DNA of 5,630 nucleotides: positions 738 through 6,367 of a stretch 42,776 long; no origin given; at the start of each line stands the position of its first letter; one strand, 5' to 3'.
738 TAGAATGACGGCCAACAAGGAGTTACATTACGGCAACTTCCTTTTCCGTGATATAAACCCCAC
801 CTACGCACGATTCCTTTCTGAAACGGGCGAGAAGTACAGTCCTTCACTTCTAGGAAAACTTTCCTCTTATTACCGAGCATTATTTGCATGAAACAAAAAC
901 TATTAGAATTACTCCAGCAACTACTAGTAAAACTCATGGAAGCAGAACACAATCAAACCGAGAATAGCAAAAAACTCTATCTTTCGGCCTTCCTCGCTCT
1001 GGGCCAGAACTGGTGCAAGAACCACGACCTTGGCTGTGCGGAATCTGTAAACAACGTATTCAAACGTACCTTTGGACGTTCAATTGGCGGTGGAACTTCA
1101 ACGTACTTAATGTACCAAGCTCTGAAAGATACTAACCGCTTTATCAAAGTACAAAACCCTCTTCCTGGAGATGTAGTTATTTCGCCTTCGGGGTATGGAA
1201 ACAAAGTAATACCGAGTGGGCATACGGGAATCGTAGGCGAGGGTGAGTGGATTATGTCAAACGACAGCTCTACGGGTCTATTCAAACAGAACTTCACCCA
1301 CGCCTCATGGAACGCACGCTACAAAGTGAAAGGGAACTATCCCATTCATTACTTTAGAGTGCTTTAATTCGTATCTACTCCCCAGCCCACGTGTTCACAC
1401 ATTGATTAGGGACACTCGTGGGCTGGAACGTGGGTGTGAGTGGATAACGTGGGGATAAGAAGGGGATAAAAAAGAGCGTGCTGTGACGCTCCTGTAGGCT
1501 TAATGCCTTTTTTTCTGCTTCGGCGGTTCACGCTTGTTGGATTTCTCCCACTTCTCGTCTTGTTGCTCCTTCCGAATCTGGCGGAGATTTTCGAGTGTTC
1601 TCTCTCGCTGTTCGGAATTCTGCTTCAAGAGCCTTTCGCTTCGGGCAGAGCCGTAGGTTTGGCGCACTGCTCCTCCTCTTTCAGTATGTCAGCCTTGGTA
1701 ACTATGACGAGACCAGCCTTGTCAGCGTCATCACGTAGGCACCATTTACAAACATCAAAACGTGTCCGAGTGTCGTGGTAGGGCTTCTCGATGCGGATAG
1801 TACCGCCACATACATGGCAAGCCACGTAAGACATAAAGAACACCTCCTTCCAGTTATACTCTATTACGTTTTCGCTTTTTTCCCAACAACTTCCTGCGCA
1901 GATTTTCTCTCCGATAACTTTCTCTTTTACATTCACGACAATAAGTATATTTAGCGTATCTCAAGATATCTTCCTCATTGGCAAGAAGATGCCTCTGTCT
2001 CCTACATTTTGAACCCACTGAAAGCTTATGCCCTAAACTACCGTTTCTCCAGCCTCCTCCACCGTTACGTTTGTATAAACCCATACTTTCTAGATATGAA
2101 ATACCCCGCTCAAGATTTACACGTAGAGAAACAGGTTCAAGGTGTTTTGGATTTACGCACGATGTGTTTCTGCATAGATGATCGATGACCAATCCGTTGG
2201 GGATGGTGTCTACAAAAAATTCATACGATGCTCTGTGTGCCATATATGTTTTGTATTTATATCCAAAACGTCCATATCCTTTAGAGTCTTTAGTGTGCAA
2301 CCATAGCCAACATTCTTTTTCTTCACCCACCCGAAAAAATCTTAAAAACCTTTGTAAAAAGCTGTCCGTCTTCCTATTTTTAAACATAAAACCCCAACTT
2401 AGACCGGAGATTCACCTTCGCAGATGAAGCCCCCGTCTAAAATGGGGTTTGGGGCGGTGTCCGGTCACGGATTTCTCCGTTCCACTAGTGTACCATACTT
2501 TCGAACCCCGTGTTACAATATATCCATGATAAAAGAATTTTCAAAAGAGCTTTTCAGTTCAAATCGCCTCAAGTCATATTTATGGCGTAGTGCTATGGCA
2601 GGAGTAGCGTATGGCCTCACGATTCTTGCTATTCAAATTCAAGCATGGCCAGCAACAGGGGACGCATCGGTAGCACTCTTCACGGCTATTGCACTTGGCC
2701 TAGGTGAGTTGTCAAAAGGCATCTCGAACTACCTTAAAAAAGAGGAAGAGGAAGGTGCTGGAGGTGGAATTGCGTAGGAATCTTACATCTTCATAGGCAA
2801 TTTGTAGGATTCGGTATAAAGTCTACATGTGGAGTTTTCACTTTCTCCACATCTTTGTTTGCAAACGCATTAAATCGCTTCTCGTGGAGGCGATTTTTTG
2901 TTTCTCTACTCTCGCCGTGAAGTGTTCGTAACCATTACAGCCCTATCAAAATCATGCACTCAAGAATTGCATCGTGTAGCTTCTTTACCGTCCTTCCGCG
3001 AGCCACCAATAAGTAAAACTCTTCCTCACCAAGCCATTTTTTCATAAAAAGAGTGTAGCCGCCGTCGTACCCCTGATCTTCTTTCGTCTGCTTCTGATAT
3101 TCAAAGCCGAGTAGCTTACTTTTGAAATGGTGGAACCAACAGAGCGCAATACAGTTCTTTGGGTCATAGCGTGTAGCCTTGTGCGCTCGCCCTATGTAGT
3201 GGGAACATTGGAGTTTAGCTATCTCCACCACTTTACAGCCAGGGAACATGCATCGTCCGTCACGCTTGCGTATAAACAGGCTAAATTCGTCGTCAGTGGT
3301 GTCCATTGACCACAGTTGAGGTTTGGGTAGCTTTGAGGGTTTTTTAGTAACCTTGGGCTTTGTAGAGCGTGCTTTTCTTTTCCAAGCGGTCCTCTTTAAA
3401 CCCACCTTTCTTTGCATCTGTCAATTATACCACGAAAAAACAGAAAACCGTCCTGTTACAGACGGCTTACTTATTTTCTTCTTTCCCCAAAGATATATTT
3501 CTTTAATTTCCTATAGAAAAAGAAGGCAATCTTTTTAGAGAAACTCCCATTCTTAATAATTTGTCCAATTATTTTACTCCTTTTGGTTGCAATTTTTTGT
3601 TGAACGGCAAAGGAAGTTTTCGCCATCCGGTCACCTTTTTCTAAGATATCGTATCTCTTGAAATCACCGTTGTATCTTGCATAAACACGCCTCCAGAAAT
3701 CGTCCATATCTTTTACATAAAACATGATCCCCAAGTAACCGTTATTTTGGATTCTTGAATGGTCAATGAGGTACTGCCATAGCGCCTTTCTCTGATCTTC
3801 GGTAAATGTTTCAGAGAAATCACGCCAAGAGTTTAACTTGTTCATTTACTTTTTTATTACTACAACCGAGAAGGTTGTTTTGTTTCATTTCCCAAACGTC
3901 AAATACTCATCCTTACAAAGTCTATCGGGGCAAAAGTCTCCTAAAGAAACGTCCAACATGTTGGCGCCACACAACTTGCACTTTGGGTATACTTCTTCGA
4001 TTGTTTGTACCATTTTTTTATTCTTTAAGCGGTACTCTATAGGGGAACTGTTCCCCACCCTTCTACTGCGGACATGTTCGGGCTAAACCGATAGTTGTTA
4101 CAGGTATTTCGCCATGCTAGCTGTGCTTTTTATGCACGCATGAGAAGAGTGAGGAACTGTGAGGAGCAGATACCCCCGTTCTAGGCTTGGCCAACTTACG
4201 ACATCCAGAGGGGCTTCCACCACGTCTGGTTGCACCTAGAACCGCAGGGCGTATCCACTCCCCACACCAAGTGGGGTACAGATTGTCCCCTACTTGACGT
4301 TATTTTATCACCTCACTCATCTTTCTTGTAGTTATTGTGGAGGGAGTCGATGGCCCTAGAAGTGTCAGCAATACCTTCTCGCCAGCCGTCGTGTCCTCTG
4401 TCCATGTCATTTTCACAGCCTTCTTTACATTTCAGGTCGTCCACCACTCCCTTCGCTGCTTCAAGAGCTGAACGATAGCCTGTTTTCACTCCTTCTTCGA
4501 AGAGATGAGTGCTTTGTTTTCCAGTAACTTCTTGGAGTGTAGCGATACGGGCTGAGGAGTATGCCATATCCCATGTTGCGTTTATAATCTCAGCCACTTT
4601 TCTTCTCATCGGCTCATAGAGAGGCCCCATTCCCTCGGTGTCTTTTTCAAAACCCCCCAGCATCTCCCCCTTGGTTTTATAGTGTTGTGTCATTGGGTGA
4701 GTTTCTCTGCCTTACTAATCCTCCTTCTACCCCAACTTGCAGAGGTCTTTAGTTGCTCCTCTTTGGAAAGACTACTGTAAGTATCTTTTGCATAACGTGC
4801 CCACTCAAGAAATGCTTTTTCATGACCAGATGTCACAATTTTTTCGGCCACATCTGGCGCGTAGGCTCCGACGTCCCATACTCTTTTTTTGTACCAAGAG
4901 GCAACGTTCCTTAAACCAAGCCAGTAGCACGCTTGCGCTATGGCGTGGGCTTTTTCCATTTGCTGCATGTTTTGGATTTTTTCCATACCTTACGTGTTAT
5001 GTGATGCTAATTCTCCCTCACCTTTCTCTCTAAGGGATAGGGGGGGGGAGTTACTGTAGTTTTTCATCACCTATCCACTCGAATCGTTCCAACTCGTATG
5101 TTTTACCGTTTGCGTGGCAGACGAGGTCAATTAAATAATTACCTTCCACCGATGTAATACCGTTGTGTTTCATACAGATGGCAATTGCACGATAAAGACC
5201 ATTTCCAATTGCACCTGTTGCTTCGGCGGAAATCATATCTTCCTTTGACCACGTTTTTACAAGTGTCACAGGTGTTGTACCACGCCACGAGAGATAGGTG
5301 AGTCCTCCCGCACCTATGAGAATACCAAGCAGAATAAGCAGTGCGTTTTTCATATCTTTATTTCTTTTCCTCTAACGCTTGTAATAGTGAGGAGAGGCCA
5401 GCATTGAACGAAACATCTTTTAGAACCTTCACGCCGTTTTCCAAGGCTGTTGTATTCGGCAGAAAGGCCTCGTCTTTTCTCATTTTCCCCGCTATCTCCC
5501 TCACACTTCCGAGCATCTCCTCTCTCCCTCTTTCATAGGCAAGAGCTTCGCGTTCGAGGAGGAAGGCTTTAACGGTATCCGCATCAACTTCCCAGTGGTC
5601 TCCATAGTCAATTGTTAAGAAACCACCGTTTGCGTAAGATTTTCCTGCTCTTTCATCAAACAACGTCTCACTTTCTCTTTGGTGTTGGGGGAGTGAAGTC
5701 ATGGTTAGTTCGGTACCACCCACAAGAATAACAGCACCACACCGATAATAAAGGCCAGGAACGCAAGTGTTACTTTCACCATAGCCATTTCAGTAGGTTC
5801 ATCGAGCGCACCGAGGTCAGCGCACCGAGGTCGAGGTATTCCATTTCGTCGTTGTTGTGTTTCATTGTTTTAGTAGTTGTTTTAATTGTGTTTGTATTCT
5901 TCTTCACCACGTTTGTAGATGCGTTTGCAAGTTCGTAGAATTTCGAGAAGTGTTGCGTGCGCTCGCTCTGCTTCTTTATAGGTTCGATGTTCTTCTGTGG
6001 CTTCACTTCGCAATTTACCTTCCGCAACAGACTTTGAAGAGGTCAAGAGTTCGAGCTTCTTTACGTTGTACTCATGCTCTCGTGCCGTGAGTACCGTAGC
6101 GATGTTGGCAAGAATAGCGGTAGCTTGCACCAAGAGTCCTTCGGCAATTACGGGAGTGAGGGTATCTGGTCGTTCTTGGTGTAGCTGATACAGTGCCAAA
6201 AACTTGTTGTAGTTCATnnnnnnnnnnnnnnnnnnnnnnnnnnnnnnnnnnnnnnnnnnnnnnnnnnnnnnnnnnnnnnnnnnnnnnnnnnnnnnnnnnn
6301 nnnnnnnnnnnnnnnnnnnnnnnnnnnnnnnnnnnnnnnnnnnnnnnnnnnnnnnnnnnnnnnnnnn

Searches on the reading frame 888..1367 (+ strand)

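Call 73: search_protein_families(library=pfam, proteins=[window:888-1367:+], max_evalue=0.001)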
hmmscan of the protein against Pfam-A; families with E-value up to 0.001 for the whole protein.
window:888-1367:+ (159 aa): 1 family
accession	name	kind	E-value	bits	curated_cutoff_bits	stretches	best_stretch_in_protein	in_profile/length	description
PF05257.22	CHAP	-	0.00059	20.7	26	1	49-117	10-67/81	CHAP domain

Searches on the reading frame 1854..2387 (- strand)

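Call 73: search_protein_families(library=pfam, proteins=[window:1854-2387:-], max_evalue=0.001)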
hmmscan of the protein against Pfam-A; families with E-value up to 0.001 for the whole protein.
window:1854-2387:- (177 aa): 2 families
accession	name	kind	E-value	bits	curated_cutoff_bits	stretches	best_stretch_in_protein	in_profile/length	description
PF13392.12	HNH_3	-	9.9e-09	35.2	24.8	1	48-89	1-42/46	HNH endonuclease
PF05551.17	zf-His_Me_endon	-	0.00043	20.9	27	1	65-94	64-93/131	Zinc-binding loop region of homing endonuclease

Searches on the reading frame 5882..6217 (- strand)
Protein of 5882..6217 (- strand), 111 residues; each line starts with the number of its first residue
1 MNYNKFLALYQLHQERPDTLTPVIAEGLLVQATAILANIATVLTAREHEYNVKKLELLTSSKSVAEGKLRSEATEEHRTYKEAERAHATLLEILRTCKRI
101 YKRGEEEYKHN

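Call 25: search_protein_families(library=pfam, proteins=[window:5882-6217:-], max_evalue=0.01)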
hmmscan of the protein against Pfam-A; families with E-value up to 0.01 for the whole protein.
window:5882-6217:- (111 aa): 1 family
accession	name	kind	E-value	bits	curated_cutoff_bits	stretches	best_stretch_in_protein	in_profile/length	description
PF24864.1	DUF7730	-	0.0097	15.6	27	0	66-102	55-91/235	Domain of unknown function (DUF7730)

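Call 26: search_protein_families(library=phrogs, proteins=[window:5882-6217:-], max_evalue=0.01)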
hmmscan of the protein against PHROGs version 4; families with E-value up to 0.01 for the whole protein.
window:5882-6217:- (111 aa): 0 families
